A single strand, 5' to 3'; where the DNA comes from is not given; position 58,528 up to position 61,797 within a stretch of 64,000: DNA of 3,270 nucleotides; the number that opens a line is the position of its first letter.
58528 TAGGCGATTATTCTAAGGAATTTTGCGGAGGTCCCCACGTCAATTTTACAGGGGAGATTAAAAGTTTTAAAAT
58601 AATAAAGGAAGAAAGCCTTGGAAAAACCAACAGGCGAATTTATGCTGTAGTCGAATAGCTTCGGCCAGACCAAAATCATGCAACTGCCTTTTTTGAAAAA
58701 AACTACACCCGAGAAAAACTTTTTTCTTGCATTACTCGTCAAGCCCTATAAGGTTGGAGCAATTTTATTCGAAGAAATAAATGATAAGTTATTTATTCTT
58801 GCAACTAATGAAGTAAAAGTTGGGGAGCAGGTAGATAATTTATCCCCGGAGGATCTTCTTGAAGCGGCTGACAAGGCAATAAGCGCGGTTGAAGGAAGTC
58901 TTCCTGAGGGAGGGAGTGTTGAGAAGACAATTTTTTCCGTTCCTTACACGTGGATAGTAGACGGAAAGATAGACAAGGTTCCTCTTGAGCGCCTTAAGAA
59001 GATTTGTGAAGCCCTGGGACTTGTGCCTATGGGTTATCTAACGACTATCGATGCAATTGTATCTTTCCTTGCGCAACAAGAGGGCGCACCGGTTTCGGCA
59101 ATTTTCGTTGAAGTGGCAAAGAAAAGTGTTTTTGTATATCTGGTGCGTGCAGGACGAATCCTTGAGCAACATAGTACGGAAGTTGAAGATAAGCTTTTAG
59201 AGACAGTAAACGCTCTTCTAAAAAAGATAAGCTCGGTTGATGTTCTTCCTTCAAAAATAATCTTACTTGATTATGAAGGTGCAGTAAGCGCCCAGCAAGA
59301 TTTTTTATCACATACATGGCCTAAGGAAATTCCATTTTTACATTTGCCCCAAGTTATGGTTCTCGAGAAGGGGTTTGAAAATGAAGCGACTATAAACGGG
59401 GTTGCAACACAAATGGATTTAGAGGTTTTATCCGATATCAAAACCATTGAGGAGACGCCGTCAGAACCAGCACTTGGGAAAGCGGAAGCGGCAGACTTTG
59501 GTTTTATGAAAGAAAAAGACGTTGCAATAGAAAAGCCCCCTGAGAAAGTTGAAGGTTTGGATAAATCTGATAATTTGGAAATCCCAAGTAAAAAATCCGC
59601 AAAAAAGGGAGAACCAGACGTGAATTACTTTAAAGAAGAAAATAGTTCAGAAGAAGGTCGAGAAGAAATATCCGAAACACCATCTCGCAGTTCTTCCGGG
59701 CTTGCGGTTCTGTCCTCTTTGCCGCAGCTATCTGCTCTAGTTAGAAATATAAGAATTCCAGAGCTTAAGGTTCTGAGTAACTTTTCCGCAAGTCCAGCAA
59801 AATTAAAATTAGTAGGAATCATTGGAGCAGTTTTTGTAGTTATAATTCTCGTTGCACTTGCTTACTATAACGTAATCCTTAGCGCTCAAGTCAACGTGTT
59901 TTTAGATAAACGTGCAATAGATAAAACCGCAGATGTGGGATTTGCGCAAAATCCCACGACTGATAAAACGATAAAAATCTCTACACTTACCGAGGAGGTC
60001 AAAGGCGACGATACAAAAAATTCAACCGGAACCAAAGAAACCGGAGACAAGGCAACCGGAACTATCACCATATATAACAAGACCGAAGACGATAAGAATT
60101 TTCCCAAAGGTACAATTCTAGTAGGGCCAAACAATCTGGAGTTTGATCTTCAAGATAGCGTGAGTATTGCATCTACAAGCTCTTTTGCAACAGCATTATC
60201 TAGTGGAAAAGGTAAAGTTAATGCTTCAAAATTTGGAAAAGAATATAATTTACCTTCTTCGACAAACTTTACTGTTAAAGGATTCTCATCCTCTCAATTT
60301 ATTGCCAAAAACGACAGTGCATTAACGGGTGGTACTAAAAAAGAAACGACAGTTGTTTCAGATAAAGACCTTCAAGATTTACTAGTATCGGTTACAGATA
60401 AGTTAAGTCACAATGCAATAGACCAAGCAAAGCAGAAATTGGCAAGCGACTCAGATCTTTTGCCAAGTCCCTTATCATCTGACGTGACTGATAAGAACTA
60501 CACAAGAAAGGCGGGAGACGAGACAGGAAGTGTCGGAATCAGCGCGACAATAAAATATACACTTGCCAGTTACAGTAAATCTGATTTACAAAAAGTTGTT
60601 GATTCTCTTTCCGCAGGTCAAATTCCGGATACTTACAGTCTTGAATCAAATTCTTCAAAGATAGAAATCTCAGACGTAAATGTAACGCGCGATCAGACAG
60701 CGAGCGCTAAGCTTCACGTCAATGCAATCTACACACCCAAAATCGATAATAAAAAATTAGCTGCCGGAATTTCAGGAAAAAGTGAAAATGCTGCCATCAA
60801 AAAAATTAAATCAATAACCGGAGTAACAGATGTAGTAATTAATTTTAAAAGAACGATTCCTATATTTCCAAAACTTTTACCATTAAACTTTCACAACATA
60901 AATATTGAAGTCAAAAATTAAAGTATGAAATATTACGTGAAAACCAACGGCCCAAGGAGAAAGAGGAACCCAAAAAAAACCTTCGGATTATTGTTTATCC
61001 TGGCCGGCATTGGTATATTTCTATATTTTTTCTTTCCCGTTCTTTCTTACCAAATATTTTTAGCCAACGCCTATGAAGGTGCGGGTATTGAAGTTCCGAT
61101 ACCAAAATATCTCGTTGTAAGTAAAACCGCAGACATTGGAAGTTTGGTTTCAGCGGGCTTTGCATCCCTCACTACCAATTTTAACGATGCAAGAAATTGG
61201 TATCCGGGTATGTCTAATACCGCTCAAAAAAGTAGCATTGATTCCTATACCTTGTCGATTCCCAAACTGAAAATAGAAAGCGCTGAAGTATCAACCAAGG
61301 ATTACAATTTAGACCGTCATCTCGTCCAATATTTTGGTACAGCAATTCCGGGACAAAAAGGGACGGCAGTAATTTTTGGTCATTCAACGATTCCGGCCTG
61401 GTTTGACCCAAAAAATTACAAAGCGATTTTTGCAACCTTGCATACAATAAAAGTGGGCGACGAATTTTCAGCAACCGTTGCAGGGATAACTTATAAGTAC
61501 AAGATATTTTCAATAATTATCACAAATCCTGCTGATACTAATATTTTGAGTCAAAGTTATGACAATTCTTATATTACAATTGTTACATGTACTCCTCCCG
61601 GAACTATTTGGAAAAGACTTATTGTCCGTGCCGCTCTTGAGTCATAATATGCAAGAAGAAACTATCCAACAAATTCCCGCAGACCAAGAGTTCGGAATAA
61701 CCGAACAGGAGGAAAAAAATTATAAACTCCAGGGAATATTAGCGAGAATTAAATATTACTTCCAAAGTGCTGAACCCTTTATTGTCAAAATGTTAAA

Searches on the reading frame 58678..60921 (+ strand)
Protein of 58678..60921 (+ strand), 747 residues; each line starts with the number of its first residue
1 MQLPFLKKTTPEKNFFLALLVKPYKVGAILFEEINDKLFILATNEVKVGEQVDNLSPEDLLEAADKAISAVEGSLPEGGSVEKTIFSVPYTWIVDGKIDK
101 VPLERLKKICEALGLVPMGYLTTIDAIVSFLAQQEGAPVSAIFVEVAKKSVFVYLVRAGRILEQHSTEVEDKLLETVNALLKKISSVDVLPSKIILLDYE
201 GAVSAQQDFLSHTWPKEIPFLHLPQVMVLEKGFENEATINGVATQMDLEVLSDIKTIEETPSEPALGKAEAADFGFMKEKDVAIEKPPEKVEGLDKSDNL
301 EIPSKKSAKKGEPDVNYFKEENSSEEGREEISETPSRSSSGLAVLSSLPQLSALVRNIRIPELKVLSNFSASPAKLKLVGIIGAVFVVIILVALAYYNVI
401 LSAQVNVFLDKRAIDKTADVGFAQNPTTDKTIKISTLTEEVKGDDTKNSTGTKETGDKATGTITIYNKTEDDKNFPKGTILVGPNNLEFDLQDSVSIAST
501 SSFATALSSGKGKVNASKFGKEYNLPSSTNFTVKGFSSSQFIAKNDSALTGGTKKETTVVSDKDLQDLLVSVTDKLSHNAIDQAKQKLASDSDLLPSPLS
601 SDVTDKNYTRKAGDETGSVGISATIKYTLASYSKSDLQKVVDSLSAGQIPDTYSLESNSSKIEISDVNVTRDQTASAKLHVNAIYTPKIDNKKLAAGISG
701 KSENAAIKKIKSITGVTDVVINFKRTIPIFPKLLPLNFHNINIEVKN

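Call 62: search_protein_families(library=pfam, proteins=[window:58678-60921:+], max_evalue=0.001)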
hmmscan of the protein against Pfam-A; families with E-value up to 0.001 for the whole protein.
window:58678-60921:+ (747 aa): 1 family
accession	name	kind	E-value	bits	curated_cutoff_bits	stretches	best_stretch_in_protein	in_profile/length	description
PF04865.19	Baseplate_J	-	6.6e-06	26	21.1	1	454-557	18-114/255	Baseplate J-like protein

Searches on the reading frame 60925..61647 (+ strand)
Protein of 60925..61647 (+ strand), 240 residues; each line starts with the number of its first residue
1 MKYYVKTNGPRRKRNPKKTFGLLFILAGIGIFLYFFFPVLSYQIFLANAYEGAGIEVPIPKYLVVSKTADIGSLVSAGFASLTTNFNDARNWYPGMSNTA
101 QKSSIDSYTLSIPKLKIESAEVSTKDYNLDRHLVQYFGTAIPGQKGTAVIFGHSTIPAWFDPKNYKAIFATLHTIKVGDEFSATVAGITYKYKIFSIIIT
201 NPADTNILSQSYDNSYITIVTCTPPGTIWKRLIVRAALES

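Call 62: search_protein_families(library=pfam, proteins=[window:60925-61647:+], max_evalue=0.001)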
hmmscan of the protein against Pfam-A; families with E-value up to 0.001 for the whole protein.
window:60925-61647:+ (240 aa): 1 family
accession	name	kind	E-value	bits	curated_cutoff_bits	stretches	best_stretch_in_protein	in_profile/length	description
PF04203.18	Sortase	-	2.6e-20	72.9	26.6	1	110-238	1-124/125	Sortase domain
